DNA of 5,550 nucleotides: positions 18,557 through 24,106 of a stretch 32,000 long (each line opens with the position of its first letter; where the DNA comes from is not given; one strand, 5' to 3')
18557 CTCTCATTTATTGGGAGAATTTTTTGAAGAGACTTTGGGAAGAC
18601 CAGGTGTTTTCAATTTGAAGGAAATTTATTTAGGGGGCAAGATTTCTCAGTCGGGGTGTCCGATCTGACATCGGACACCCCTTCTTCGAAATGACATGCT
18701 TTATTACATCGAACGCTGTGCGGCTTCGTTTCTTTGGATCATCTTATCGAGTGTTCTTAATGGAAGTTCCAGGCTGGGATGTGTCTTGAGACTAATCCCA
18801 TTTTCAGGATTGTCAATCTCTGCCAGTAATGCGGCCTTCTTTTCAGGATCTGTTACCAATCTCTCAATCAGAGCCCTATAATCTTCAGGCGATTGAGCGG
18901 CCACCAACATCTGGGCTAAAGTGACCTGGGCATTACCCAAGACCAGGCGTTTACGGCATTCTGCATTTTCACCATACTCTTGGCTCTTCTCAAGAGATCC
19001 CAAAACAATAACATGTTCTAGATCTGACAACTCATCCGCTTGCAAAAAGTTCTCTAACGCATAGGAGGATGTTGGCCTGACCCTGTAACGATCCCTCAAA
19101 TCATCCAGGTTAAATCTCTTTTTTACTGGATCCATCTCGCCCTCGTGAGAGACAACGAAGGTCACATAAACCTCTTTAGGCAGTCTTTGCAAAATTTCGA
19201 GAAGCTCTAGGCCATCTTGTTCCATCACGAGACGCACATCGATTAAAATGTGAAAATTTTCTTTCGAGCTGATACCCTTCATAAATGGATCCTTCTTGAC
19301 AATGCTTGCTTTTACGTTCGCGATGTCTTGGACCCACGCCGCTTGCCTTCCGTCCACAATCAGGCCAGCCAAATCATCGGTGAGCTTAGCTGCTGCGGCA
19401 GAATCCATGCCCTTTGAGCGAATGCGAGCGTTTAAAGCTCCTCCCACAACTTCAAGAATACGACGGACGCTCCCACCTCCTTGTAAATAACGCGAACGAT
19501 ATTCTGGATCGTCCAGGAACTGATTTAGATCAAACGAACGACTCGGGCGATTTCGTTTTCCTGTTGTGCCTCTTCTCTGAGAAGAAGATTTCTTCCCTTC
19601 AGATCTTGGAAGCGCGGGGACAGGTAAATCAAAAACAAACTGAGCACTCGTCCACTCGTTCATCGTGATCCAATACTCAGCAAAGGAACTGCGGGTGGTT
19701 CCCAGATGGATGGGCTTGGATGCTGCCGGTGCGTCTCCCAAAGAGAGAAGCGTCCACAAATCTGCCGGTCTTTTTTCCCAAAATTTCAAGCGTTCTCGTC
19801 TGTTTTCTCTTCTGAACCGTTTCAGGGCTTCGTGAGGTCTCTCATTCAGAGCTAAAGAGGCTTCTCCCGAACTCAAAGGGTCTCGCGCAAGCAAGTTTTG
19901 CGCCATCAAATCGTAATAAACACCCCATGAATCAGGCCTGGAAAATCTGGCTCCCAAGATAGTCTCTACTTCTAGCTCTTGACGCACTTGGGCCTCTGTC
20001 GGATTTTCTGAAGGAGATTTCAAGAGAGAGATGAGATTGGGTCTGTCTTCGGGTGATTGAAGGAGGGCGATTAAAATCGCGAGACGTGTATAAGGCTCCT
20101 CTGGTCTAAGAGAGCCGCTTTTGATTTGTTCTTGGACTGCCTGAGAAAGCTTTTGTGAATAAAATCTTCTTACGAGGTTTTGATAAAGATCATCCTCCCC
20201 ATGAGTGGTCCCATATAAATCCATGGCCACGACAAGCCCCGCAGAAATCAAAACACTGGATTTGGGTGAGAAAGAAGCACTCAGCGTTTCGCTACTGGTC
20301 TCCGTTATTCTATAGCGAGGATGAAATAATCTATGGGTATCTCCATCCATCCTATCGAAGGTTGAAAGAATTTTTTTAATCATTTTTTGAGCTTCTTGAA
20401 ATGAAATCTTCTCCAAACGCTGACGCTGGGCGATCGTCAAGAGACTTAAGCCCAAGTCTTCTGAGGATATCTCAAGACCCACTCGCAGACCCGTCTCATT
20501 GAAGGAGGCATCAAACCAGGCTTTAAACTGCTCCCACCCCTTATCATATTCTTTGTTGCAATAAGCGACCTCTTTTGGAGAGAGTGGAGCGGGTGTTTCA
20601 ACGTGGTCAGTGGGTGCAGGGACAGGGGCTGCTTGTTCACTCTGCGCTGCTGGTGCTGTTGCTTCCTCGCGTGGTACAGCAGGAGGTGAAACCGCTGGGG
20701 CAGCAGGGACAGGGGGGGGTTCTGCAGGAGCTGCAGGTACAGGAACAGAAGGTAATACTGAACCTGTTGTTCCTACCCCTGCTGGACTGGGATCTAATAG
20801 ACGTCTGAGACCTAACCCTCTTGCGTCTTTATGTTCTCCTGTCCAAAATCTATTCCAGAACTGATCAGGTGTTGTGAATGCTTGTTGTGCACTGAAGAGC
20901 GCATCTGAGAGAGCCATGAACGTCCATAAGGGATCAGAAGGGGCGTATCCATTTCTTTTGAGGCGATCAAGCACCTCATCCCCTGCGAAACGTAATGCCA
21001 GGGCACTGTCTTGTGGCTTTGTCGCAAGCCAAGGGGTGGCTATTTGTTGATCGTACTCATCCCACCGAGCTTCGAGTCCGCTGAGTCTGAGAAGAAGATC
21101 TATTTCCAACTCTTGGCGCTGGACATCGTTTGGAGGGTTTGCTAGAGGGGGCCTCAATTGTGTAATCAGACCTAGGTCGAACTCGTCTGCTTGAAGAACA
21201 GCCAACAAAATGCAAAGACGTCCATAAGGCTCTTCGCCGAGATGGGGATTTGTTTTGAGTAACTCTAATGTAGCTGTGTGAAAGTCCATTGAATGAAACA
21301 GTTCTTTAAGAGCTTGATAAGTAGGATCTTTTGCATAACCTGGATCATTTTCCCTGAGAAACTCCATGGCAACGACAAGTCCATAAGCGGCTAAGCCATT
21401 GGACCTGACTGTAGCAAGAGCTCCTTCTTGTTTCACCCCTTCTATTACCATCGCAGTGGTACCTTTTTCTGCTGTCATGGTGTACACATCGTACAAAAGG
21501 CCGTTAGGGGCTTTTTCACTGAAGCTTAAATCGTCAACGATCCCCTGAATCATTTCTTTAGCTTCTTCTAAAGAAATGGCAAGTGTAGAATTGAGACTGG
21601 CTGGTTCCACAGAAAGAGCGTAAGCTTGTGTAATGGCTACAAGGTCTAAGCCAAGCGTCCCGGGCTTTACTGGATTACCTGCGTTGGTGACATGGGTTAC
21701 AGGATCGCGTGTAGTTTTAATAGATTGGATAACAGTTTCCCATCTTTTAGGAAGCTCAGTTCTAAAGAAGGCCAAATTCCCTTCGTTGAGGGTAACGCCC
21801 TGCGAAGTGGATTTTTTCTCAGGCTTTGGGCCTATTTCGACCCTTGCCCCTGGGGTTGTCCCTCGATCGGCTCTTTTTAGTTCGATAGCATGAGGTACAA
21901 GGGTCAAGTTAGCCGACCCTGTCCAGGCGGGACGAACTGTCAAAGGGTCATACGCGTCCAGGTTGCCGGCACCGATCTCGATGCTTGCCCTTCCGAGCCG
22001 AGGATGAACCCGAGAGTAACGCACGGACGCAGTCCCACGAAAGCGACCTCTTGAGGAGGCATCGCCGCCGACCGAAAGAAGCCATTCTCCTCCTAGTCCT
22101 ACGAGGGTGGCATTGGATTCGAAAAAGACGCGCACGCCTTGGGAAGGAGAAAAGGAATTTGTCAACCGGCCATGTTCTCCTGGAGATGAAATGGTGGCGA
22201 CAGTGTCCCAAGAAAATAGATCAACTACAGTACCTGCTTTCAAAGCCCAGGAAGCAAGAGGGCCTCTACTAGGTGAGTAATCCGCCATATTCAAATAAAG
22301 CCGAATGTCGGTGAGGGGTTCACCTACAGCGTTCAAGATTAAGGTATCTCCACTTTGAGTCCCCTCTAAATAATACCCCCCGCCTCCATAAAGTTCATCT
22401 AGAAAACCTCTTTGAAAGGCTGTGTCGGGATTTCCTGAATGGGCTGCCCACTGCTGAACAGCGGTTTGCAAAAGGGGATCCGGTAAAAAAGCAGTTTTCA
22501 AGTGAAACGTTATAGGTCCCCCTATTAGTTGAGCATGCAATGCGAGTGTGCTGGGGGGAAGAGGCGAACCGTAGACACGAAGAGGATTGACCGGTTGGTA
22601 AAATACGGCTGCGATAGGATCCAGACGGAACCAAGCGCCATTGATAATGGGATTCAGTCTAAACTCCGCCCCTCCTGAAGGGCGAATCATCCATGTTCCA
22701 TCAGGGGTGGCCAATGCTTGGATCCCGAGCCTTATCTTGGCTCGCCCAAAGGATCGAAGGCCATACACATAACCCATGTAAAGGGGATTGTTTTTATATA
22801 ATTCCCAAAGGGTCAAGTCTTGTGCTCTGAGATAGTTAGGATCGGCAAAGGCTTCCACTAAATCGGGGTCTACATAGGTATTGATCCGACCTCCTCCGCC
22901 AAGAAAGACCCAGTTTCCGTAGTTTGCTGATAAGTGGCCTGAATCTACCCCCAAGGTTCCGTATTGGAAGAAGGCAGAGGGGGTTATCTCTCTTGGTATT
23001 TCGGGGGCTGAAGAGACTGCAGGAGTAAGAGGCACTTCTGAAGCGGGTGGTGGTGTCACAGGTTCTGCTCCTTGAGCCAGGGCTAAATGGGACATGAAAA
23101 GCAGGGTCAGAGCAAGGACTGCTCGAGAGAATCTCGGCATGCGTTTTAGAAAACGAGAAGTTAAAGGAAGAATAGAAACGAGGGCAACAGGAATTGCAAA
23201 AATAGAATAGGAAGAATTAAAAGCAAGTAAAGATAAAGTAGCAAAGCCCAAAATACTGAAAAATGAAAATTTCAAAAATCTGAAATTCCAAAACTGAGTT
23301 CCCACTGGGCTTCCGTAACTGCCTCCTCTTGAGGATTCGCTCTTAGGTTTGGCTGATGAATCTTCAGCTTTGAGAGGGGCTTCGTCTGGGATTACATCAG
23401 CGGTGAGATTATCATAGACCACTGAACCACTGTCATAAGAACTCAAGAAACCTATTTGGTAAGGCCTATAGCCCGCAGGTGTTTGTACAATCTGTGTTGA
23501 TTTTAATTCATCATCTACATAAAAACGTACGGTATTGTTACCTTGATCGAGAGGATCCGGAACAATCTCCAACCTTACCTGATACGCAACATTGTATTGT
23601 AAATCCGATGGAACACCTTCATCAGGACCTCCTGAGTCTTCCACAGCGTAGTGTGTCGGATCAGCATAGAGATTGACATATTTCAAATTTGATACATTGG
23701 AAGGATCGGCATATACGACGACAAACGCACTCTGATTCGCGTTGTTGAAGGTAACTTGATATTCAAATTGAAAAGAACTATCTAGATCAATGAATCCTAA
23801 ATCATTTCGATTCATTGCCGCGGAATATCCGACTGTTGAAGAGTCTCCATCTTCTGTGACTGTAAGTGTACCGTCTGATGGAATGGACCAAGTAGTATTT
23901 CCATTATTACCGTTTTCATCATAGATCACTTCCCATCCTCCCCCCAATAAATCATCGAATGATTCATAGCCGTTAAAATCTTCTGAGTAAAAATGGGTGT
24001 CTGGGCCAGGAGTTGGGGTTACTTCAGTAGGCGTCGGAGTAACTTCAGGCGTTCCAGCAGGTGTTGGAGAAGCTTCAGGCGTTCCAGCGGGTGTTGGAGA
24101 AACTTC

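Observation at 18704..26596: The 7.9-kb ORF (2630 aa) reads as three exported proteins joined in one frame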

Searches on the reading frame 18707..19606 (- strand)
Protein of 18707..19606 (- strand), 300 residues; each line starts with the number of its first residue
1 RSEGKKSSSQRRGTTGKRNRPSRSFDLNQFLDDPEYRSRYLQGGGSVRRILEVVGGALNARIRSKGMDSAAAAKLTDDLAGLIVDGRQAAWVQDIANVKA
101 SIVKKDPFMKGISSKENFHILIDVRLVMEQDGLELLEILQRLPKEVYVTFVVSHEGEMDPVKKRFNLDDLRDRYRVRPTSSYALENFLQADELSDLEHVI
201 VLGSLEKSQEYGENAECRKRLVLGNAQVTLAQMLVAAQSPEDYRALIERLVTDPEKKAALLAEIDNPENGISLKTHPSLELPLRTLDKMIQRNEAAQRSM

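Call 93: search_solved_structures(query=window:18707-19606:-, max_evalue=1, show_alignments=1)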
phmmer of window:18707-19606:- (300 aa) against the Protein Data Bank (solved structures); distinct sequences matched with E-value up to 1: 2.
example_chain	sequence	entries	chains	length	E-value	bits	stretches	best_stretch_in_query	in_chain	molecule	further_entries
8qhc_A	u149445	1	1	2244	0.043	16.6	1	212-267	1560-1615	Protein SidH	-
8qfs_A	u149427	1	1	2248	0.043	16.6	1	212-267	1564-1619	Protein SidH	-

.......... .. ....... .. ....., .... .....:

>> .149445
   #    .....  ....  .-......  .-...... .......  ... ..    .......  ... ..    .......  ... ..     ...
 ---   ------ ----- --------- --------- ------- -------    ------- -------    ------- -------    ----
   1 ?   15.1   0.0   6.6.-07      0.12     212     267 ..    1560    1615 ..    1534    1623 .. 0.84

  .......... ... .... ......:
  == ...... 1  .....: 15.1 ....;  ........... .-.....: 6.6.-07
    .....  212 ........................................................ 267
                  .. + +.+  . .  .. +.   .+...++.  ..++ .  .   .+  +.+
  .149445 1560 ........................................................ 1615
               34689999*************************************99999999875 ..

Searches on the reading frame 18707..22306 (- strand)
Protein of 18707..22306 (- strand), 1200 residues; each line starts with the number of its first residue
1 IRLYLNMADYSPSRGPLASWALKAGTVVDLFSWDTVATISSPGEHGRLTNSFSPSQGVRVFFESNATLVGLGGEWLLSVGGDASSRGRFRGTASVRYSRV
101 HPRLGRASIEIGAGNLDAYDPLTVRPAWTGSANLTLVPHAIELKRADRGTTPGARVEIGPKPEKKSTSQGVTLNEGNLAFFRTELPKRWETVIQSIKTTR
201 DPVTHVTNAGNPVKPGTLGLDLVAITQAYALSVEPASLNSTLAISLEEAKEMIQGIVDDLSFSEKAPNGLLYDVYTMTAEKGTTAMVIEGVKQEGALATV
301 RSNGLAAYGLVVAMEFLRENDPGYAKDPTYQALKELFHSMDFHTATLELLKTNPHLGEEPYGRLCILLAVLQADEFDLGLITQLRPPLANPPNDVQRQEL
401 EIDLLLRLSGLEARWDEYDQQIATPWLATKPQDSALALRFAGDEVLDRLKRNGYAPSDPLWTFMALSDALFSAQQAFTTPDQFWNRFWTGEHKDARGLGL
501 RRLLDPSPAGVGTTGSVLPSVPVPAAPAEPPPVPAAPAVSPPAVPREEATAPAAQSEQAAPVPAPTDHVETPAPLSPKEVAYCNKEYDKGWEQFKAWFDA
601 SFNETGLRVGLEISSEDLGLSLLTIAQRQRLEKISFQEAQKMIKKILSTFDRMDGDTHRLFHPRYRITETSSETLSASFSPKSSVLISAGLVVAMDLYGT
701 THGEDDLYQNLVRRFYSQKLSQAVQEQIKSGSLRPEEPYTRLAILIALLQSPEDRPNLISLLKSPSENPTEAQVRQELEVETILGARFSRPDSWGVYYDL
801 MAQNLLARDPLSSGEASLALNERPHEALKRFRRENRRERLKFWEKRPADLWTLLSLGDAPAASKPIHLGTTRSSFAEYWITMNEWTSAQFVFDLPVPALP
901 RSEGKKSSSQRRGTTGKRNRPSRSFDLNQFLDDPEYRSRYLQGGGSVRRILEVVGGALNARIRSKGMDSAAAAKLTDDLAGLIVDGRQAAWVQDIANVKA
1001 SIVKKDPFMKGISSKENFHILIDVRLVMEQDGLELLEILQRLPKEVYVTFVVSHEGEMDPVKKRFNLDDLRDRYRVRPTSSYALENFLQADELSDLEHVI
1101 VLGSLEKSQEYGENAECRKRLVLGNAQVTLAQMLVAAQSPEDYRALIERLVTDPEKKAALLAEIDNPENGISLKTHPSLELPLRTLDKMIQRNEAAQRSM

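Call 36: search_protein_representatives(protein=window:18707-22306:-)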
Query: 1200 residues. Proteins with E-value up to 0.001 (for the whole library): 2; up to 1e-10: 2; up to 1e-30: 1. The best 2 are listed.
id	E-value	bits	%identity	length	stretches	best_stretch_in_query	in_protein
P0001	0.0e+00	2698.9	100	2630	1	1-1200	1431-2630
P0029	2.5e-24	101.9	28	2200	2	521-835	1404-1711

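Call 40: find_encoding_contigs(protein=P0029, flank=10000, max_places=3)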
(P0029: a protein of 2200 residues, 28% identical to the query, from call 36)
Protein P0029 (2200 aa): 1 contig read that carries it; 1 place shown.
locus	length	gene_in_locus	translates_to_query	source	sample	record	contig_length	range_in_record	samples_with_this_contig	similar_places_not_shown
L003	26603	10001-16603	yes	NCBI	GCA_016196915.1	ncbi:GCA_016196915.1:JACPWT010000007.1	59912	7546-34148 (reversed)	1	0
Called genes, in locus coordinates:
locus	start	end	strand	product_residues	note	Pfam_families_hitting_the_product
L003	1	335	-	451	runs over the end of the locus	PF00108:Thiolase_N, PF02803:Thiolase_C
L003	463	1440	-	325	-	PF01734:Patatin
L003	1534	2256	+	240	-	PF00588:SpoU_methylase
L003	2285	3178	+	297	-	PF00350:Dynamin_N (faint), PF01926:MMR_HSR1, PF02421:FeoB_N, PF03193:RsgA_GTPase (faint), PF04548:AIG1 (faint), PF10662:PduV-EutP, PF00009:GTP_EFTU, PF07650:KH_2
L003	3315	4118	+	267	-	-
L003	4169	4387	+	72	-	-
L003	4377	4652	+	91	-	PF24732:ParE_like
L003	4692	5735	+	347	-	PF10609:ParA, PF00142:Fer4_NifH (faint), PF01656:CbiA, PF09140:MipZ (weak), PF13614:AAA_31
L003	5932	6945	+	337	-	PF16258:DUF4912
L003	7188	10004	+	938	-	-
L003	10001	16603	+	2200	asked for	PF18884:TSP3_bac (weak)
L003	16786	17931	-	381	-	PF13173:AAA_14, PF13635:DUF4143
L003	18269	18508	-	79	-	-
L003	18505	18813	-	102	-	PF14076:DUF4258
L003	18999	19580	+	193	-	PF00578:AhpC-TSA, PF08534:Redoxin, PF00255:GSHPx (weak), PF00085:Thioredoxin (faint), PF13905:Thioredoxin_8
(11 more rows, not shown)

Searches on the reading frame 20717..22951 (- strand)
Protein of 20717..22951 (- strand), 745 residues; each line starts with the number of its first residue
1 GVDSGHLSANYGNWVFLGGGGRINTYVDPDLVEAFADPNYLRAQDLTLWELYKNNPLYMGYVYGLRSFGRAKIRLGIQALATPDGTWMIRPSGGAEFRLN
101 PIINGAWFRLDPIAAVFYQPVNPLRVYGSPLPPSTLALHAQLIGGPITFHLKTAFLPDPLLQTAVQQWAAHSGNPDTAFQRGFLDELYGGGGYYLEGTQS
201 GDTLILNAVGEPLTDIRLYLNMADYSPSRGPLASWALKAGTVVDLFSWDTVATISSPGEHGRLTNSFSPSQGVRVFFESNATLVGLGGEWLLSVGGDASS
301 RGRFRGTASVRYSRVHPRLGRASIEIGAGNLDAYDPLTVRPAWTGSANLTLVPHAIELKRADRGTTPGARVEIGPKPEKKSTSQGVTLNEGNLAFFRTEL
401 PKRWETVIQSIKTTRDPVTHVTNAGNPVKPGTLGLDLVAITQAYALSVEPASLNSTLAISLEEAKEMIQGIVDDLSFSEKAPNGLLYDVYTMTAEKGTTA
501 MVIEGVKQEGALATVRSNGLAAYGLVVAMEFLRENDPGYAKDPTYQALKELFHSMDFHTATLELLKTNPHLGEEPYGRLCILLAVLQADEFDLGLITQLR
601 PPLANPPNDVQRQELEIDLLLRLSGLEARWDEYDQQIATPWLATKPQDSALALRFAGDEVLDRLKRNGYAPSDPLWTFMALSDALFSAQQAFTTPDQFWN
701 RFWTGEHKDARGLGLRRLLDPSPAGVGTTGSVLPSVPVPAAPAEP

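Call 91: predict_structure(alignment_id=A4)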
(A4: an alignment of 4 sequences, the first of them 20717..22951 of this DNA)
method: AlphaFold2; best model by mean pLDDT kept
length: 745 residues; sequences in the alignment: 4
mean_pLDDT: 38.1   pTM: 0.36
mean pLDDT of the five models: 38.1, 36.5, 35.2, 34.5, 34.3
residues with pLDDT >= 90: 0; 70-90: 34; 50-70: 94; < 50: 617
segments of 3 or more residues with pLDDT < 50: 1-432, 448-457, 476-513, 607-609, 622-745
pLDDT, mean of each block of 10 residues (from residue 1): 25 26 28 33 36 32 24 26 31 27 26 28 29 30 33 33 39 38 34 37 37 32 30 28 31 32 33 32 30 32 32 31 33 33 31 25 25 25 26 29 42 39 35 54 51 47 68 51 41 31 31 53 68 71 78 69 69 68 65 55 50 49 42 41 32 32 35 36 36 36 36 33 33 28 30
secondary structure, 60 per line:
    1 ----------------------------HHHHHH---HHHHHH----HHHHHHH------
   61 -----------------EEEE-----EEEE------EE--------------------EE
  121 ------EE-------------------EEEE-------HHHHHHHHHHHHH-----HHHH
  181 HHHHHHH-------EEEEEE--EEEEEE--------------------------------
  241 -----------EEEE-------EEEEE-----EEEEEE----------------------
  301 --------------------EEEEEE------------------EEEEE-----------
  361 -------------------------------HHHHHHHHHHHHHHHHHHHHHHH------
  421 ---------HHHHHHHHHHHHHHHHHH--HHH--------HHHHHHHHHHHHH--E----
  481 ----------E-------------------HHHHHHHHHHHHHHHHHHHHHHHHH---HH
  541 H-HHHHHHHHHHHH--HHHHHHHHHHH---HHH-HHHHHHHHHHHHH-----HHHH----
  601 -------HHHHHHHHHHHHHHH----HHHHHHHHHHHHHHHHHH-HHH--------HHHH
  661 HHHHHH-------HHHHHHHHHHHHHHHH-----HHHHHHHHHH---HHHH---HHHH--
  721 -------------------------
elements in order (helices of 4 or more, strands of 3 or more residues): H29-34 H38-43 H48-54 E78-81 E87-90 E148-151 H159-171 H177-187 E195-200 E203-208 E252-255 E263-267 E273-278 E321-326 E345-349 H392-414 H430-447 H461-473 H511-535 H543-554 H557-567 H575-587 H593-596 H608-622 H627-644 H657-666 H674-689 H695-704 H708-711 H715-718

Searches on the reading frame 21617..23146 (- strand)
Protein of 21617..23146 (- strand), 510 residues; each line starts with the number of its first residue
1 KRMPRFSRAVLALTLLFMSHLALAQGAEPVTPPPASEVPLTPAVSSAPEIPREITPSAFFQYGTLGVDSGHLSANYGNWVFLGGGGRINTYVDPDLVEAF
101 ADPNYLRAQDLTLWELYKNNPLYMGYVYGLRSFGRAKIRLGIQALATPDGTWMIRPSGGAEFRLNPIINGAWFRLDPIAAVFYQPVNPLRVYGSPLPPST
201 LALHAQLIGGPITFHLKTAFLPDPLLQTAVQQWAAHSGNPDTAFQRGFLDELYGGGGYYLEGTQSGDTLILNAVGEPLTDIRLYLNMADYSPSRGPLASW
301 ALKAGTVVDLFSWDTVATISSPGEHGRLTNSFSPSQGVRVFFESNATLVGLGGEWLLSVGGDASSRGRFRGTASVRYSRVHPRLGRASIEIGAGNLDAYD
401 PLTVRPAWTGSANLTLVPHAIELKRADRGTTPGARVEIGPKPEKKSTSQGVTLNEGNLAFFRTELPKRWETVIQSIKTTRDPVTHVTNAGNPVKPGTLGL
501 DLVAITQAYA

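Call 68: find_homologous_proteins(query=window:21617-23146:-, max_evalue=0.01)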
Query window:21617-23146:-: 8000 candidates shared short words with the query, none scored E <= 0.01.

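Call 94: search_solved_structures(query=window:21677-22951:-, max_evalue=1)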
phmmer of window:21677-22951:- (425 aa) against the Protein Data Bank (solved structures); distinct sequences matched with E-value up to 1: 1.
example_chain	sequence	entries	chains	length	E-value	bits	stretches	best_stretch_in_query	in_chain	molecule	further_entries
4qks_A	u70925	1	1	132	0.0054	19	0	81-115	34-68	DE NOVO PROTEIN 6XTRP/PV2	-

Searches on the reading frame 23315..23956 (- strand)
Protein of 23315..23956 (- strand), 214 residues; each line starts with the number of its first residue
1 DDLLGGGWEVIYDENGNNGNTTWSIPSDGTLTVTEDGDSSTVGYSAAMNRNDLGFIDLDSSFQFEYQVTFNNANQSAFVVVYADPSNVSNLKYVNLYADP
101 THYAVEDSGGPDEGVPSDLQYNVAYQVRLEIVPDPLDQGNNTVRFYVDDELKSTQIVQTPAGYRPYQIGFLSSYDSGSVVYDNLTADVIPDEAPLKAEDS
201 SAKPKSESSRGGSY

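Call 92: search_solved_structures(query=window:23315-23956:-, max_evalue=1, show_alignments=1)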
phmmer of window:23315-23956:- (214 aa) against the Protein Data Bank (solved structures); distinct sequences matched with E-value up to 1: 6.
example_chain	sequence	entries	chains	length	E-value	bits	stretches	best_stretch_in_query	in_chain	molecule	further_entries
7fh0_A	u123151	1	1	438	0.0051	19.9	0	64-100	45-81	Spike protein S1,Spike protein S1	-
8ojs_B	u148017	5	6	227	0.24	14.4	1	14-88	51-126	Human IgD Fab heavy chain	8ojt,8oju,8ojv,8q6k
2wz8_A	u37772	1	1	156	0.41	13.6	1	29-147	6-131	CELLULOSOME PROTEIN DOCKERIN TYPE I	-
7zed_A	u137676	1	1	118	0.65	13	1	66-125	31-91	Lipopolysaccharide export system protein LptA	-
8bss_A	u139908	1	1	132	0.8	12.7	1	66-125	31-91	Lipopolysaccharide export system protein LptA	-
1jzu_A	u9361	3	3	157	0.95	12.4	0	138-183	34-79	lipocalin Q83 | Extracellular fatty acid-binding protein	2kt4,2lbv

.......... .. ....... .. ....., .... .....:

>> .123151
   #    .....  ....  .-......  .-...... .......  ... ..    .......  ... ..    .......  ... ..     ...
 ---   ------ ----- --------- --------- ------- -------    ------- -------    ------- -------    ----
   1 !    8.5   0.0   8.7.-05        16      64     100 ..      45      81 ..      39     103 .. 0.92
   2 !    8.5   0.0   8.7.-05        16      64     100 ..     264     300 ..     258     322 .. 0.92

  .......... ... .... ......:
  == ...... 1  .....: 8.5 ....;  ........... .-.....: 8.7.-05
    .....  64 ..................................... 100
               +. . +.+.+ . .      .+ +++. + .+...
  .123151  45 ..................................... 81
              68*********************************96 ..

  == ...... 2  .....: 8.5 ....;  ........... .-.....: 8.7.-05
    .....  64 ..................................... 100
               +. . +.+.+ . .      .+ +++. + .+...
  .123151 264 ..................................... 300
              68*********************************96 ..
